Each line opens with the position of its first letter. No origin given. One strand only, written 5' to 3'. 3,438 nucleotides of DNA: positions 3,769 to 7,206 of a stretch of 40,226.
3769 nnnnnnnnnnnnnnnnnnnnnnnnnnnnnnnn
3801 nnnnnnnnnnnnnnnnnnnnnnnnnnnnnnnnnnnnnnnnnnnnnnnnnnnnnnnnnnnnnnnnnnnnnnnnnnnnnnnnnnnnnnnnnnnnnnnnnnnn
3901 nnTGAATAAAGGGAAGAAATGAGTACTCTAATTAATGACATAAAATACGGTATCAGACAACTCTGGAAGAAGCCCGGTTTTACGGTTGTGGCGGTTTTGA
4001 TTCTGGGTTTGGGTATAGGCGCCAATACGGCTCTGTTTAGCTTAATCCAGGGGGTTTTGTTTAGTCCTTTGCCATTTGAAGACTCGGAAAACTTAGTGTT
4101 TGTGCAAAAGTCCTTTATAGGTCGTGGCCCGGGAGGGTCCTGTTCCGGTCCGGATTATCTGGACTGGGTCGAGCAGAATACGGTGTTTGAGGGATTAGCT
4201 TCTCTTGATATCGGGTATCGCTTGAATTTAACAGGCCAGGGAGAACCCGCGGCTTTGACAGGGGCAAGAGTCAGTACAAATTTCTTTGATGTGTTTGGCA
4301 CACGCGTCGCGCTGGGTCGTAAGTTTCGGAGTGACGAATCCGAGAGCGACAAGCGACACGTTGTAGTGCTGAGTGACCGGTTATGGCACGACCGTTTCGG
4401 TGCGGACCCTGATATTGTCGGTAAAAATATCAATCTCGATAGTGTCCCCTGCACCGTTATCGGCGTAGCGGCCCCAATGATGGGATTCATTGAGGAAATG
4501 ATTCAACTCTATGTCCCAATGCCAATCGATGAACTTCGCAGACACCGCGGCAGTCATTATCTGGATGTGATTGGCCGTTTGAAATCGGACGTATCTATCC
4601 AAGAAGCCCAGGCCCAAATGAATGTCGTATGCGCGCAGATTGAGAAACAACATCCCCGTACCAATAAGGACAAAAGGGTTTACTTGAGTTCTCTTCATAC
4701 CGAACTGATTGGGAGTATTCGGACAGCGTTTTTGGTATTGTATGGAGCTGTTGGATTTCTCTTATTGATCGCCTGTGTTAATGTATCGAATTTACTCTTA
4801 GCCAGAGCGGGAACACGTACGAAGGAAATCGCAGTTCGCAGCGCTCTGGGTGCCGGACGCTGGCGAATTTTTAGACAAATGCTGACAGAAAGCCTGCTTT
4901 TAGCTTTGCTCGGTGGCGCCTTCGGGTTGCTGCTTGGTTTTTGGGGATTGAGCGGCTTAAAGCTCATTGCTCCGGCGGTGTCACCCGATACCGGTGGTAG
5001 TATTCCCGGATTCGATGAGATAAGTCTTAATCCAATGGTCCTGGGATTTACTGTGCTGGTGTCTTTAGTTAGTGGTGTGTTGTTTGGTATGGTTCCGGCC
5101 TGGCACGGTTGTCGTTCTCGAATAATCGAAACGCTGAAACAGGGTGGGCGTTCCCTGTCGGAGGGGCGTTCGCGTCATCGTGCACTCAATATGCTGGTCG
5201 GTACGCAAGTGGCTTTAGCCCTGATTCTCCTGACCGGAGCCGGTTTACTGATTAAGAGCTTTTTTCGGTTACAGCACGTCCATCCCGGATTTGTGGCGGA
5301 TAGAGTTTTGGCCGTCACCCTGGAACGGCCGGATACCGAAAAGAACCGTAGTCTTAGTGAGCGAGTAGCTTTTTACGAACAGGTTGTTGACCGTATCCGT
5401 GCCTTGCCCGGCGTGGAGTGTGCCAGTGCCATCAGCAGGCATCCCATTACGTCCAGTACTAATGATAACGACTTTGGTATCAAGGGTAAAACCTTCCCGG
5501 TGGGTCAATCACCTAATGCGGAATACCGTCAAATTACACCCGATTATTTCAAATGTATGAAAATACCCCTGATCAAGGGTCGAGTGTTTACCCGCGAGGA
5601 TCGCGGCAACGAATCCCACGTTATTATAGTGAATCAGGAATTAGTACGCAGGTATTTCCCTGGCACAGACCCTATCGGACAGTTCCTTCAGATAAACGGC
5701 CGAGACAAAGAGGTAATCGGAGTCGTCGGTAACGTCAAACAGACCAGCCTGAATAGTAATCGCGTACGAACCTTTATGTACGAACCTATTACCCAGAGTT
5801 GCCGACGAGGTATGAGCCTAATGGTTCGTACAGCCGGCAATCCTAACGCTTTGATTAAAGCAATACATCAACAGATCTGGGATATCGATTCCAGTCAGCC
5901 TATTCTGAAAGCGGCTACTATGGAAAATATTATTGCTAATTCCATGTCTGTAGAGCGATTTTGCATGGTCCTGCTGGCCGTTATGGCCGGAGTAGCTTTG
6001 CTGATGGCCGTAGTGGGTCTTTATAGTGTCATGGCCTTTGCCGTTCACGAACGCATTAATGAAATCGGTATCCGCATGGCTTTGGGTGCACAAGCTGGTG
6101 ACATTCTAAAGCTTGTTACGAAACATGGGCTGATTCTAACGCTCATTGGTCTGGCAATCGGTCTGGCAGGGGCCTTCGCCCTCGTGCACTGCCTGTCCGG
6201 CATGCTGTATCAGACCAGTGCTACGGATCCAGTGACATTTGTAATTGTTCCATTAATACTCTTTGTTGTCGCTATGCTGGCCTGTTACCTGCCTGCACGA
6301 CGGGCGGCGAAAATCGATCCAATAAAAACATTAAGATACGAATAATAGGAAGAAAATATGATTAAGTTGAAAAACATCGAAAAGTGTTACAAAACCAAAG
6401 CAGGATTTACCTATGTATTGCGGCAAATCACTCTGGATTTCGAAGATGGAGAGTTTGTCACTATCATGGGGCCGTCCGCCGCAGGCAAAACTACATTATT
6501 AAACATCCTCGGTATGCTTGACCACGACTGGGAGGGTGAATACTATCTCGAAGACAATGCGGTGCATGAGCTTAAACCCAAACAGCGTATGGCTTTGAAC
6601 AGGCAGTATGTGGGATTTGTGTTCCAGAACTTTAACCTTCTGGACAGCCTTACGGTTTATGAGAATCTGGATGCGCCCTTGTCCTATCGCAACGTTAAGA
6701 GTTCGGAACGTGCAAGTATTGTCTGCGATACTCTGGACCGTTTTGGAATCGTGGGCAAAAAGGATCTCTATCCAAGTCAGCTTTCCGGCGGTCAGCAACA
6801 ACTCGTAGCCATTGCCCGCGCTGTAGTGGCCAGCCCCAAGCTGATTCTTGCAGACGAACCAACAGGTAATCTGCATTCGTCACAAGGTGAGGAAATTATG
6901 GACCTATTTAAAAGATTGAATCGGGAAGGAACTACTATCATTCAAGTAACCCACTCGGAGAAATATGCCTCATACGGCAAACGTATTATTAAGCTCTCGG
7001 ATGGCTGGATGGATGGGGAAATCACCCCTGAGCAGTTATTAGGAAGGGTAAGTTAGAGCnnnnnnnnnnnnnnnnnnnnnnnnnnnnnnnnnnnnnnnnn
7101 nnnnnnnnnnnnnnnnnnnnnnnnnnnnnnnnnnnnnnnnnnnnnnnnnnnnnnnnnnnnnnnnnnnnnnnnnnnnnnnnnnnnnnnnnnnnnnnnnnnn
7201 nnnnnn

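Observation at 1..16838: Six tandem fused-dimer MacB/FtsX (ADOP-like) permeases served by one ATPase gene and one TolC-like lipoprotein, with no adaptor gene in view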

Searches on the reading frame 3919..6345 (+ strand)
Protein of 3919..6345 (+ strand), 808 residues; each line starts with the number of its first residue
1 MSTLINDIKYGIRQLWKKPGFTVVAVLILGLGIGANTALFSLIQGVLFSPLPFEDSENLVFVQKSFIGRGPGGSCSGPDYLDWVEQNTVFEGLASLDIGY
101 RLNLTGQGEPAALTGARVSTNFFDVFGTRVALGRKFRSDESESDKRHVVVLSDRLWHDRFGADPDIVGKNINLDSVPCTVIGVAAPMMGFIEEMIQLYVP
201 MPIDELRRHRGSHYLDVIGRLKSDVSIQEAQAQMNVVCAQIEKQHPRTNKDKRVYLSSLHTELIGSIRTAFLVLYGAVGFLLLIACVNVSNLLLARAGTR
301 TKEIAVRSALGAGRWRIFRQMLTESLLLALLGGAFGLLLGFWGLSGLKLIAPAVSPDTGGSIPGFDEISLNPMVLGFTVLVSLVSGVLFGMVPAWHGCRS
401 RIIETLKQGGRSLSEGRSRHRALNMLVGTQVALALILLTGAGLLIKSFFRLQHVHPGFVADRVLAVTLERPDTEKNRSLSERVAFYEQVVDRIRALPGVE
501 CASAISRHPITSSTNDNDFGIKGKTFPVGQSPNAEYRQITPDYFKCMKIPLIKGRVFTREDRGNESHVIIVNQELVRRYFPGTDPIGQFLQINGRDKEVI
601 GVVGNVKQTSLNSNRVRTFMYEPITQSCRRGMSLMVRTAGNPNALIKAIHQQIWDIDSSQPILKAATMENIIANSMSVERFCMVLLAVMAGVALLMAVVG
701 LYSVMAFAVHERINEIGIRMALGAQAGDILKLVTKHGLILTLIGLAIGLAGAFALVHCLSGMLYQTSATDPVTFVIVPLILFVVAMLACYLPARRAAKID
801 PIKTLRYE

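Call 4: search_protein_families(library=pfam, proteins=[window:3919-6345:+], max_evalue=0.01)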
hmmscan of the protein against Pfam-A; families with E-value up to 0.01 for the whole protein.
window:3919-6345:+ (808 aa): 2 families
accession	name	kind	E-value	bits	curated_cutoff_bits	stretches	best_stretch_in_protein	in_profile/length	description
PF12704.14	MacB_PCD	-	3.9e-46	158.4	27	2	22-235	1-205/207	MacB-like periplasmic core domain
PF02687.27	FtsX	-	5.6e-31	107.5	25.5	2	688-801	2-120/120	FtsX-like permease C-terminal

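Call 5: search_protein_families(library=ncbifam, proteins=[window:3919-6345:+], max_evalue=0.01)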
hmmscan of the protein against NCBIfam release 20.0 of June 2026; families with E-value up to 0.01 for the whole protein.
window:3919-6345:+ (808 aa): 8 families
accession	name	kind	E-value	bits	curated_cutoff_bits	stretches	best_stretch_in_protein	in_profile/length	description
TIGR03434.1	ADOP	subfamily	2.4e-287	955.4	622.3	1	4-808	1-803/803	ADOP family duplicated permease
NF007826.0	PRK10535.1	equivalog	1.5e-50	172.1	966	2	113-406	367-645/648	macrolide ABC transporter ATP-binding protein/permease MacB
TIGR02212.1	lolCE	equivalog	9.2e-07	28.1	362.45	0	675-808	261-411/411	lipoprotein-releasing ABC transporter permease subunit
NF038008.1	ABC_perm_DarB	equivalog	4.2e-06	25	700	1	271-338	273-340/777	darobactin export ABC transporter permease subunit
NF041854.1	ABC_perm_YbbP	equivalog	5.6e-06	24.5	999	2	636-806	197-369/806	putative ABC transporter permease subunit YbbP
NF008357.0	PRK11146.1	exception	0.00016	20.6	439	0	267-341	265-339/414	lipoprotein-releasing ABC transporter permease subunit LolE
TIGR02213.1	lolE_release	exception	0.00078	18.4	540.35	0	253-341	245-336/411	lipoprotein-releasing ABC transporter permease subunit LolE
NF038346.1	FtsX_actino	exception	0.0064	15.9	250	1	247-339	160-248/308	permease-like cell division protein FtsX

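Call 11: find_encoding_contigs(protein=window:3919-6345:+, flank=10000, max_places=6)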
Protein window:3919-6345:+ (808 aa): no gene with exactly this product is on record in the collection.

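Call 49: search_solved_structures(query=window:3919-6345:+, max_evalue=0.001)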
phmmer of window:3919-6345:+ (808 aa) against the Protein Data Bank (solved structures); distinct sequences matched with E-value up to 0.001: 9.
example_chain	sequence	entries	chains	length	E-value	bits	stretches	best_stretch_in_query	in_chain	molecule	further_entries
5lil_A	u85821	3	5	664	9.5e-21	77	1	533-806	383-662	Macrolide export ATP-binding/permease protein MacB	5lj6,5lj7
5nik_J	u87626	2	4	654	7.3e-19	70.7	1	540-806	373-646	Macrolide export ATP-binding/permease protein MacB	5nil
5gko_A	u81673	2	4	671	1.6e-18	69.6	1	525-806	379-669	Macrolide export ATP-binding/permease protein MacB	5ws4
5xu1_M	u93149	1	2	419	4.9e-17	64.7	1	540-808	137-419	ABC transporter permeae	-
9o9x_C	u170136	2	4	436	2.2e-08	36.1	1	242-407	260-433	ABC transporter permease YtrF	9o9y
5lj8_A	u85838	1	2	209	8.4e-06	27.5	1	101-235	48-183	Macrolide export ATP-binding/permease protein MacB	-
9qgy_M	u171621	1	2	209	8.9e-06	27.5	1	101-235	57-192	Macrolide export ATP-binding/permease protein MacB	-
5c59_A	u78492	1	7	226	1.1e-05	27.2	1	101-235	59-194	Macrolide export ATP-binding/permease protein MacB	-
3ftj_A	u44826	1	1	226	0.00026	22.6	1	533-619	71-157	Macrolide export ATP-binding/permease protein macB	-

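Call 69: predict_structure(alignment_id=A1)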
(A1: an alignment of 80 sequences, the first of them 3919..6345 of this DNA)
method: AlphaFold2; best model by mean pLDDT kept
length: 808 residues; sequences in the alignment: 80
mean_pLDDT: 89.4   pTM: 0.85
mean pLDDT of the five models: 89.4, 86.0, 85.3, 84.2, 84.1
residues with pLDDT >= 90: 481; 70-90: 291; 50-70: 35; < 50: 1
segments of 3 or more residues with pLDDT < 50: none
pLDDT, mean of each block of 10 residues (from residue 1): 93 93 92 93 90 93 85 87 96 91 87 93 94 96 90 94 97 93 84 88 88 91 96 95 91 92 85 91 89 85 86 90 92 94 91 60 80 89 85 80 62 68 87 91 91 94 94 73 94 98 93 84 83 91 97 93 83 96 96 92 93 89 90 96 97 94 93 89 89 90 86 84 90 91 95 90 86 94 92 89 82
secondary structure, 60 per line:
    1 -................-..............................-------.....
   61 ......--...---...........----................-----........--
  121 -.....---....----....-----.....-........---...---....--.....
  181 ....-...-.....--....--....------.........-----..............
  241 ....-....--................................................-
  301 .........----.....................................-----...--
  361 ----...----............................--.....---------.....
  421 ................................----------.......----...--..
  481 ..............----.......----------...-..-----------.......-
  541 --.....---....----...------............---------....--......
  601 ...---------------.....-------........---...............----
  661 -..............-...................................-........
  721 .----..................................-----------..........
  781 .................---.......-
elements in order (helices of 4 or more, strands of 3 or more residues): H2-17 H19-48 E59-66 E69-71 H77-85 E90-105 E111-118 H122-126 E130-133 H138-141 E147-151 H153-160 E170-173 E176-184 H190-194 E197-200 H203-206 E213-221 H227-244 H246-249 E252-258 H259-299 H301-309 H314-350 H372-399 H402-406 H416-452 E463-469 H479-494 E499-505 E516-518 E533-539 H543-547 E551-554 E568-572 H573-579 E589-592 E595-603 E619-623 E631-638 H642-656 E662-667 H668-675 H677-711 H713-721 H726-759 H771-797 H801-807

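Call 73: fold_search(model_id=the predicted structure, library=pdb)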
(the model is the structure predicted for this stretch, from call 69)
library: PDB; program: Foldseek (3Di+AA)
matches with E <= 10: 277; with E <= 0.001: 130
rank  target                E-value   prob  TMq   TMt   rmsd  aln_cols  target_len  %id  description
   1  9ge6_A                6.3e-20  1.00  0.44  0.44  12.5       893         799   13  Structure of E. coli YbbAP (released 2025-05-28)
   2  9ge7_A                1.7e-19  1.00  0.40  0.40  12.6       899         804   14  Structure of E. coli YbbAP with bound ATP analogue (released 2025-05-28)
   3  5gko_A                1.2e-15  1.00  0.39  0.47   5.0       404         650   18  Crystal structure of tripartite-type ABC transporter, MacB from Acinetobacter baumannii (released 2017-11-15)
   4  5lil_A                3.4e-14  1.00  0.27  0.34  10.6       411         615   21  Structure of Aggregatibacter actinomycetemcomitans MacB bound to ATPyS (P21) (released 2017-11-15)
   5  5lj7_B                5.0e-14  1.00  0.26  0.32  10.4       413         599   20  Structure of Aggregatibacter actinomycetemcomitans MacB bound to ATP (P21) (released 2017-11-15)
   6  5lil_B                6.8e-14  1.00  0.25  0.32  10.7       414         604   20  Structure of Aggregatibacter actinomycetemcomitans MacB bound to ATPyS (P21) (released 2017-11-15)
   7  5lj6                  1.7e-13  1.00  0.26  0.33  10.2       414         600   20  Structure of Aggregatibacter actinomycetemcomitans MacB bound to ATPyS (P6522) (released 2017-11-15)
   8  5nik_J                2.0e-13  1.00  0.33  0.41   7.9       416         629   23  Structure of the MacAB-TolC ABC-type tripartite multidrug efflux pump (released 2017-05-24)
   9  5xu1_M                2.2e-13  1.00  0.30  0.53   8.4       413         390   18  Structure of a non-canonical ABC transporter from Streptococcus pneumoniae R6 (released 2018-01-24)
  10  5lj7_A                6.1e-12  1.00  0.27  0.35  10.3       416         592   19  Structure of Aggregatibacter actinomycetemcomitans MacB bound to ATP (P21) (released 2017-11-15)
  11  5xu1_S                3.1e-11  1.00  0.30  0.52   8.5       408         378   18  Structure of a non-canonical ABC transporter from Streptococcus pneumoniae R6 (released 2018-01-24)
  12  9rlc_E                1.7e-10  1.00  0.28  0.45   8.9       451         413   15  LolCDE complex with Lpp lipoprotein (released 2026-01-21)
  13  9rld_E                2.9e-10  1.00  0.27  0.45   8.8       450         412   15  LolCDE complex with Lpp lipoprotein (released 2026-01-21)
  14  9rli_E                7.5e-10  1.00  0.23  0.38  11.0       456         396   14  LolCDEdelta(235-252) complex with Pal lipoprotein (released 2026-01-21)
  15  7arh_E                9.8e-10  1.00  0.27  0.43   9.4       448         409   15  LolCDE in complex with lipoprotein (released 2021-04-07)
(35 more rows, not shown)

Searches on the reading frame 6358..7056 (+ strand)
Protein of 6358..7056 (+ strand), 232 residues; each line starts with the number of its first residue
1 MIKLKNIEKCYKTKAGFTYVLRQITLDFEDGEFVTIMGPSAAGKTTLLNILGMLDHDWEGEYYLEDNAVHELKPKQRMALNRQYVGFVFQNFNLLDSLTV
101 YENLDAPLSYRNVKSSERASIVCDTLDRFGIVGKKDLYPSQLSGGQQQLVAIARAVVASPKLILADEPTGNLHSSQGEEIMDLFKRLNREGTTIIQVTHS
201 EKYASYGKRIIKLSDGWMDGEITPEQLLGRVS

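Call 4: search_protein_families(library=pfam, proteins=[window:6358-7056:+], max_evalue=0.01)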
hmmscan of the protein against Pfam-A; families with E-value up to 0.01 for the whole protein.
window:6358-7056:+ (232 aa): 5 families
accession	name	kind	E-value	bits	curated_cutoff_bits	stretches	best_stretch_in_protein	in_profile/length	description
PF00005.33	ABC_tran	-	2.2e-29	103.3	25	1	21-169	1-136/137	ABC transporter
PF13304.12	AAA_21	-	4.9e-11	43.7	27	1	125-200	221-299/304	AAA domain, putative AbiEii toxin, Type IV TA system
PF13175.12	AAA_15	-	0.00028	21.1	32.1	0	21-54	14-46/374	AAA ATPase domain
PF02463.25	SMC_N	-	0.00072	19.5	40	0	130-213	125-211/220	RecF/RecN/SMC N terminal domain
PF13476.12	AAA_23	-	0.0064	17.6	27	0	19-51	10-39/201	AAA domain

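Call 5: search_protein_families(library=ncbifam, proteins=[window:6358-7056:+], max_evalue=0.01)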
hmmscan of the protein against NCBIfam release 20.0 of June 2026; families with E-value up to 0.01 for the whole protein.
window:6358-7056:+ (232 aa): 187 families (the best 25 are shown)
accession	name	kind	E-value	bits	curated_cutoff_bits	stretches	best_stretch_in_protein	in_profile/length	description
NF038007.1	ABC_ATP_DarD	equivalog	6e-78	261.3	375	1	1-217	1-217/218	darobactin export ABC transporter ATP-binding protein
TIGR03608.1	L_ocin_972_ABC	subfamily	1.1e-61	207.9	254.85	1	4-213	1-206/206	putative bacteriocin export ABC transporter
TIGR02673.1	FtsE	equivalog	8.8e-57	192.2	264.85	1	1-216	1-213/214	cell division ATP-binding protein FtsE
NF007826.0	PRK10535.1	equivalog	2e-56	191.6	966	1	2-217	5-220/648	macrolide ABC transporter ATP-binding protein/permease MacB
TIGR02211.1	LolD_lipo_ex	equivalog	6.9e-51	172.9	307.75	1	1-217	1-218/221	lipoprotein-releasing ABC transporter ATP-binding protein LolD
TIGR02982.1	heterocyst_DevA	subfamily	1.1e-50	172.3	295.8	1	2-218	2-219/220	ABC exporter ATP-binding subunit, DevA family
NF007879.0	PRK10584.1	equivalog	1e-44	153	336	1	20-219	25-225/228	putative ABC transporter ATP-binding protein YbbA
TIGR02315.1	ABC_phnC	equivalog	1.3e-44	152.4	266.1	1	1-217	1-223/243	phosphonate ABC transporter ATP-binding protein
TIGR03265.1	PhnT2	equivalog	5.9e-44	150.7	457.7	1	4-227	7-222/353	putative 2-aminoethylphosphonate ABC transporter ATP-binding protein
NF040933.2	ABC_arch_GlcV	equivalog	1.9e-43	148.7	450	1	2-202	3-203/357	glucose ABC transporter ATP-binding protein GlcV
NF007027.0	PRK09493.1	equivalog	2.7e-43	148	379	1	1-228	1-224/240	glutamine ABC transporter ATP-binding protein GlnQ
NF008639.0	PRK11629.1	equivalog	4.7e-43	147.3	360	1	2-223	7-229/234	lipoprotein-releasing ABC transporter ATP-binding protein LolD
NF006987.0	PRK09452.1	equivalog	4.6e-41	140.7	482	1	1-227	17-235/378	spermidine/putrescine ABC transporter ATP-binding protein PotA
NF008428.0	PRK11264.1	equivalog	4.7e-41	140.7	406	1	1-214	3-218/250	L-cystine ABC transporter ATP-binding protein TcyN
NF040840.2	tungstate_WtpC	equivalog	2.2e-40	139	440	1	1-216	1-207/347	tungstate ABC transporter ATP-binding protein WtpC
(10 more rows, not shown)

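Call 9: find_encoding_contigs(protein=window:6358-7056:+, flank=10000, max_places=6)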
Protein window:6358-7056:+ (232 aa): 2 contigs read that carry it; 2 places shown.
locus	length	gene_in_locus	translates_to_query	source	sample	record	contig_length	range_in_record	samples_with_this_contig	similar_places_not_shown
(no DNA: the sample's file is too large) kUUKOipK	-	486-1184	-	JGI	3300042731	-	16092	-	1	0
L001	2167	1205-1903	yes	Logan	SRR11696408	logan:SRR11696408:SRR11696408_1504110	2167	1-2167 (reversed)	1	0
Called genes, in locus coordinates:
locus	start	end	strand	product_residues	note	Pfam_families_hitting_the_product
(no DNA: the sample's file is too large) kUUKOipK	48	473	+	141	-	PF02687:FtsX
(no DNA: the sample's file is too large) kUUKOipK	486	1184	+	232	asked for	PF00005:ABC_tran, PF13304:AAA_21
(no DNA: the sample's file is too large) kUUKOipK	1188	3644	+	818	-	PF12704:MacB_PCD, PF02687:FtsX, PF12704:MacB_PCD, PF02687:FtsX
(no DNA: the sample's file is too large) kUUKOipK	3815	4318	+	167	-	-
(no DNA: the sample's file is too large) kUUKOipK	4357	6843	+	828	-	PF12704:MacB_PCD, PF02687:FtsX, PF12704:MacB_PCD (weak), PF02687:FtsX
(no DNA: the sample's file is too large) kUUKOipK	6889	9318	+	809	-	PF12704:MacB_PCD, PF02687:FtsX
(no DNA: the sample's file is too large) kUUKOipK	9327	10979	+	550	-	PF02321:OEP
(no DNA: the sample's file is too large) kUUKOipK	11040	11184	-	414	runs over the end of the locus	PF03453:MoeA_N, PF00994:MoCF_biosynth, PF03454:MoeA_C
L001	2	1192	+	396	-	?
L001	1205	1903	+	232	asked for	PF00005:ABC_tran, PF13304:AAA_21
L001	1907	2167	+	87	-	?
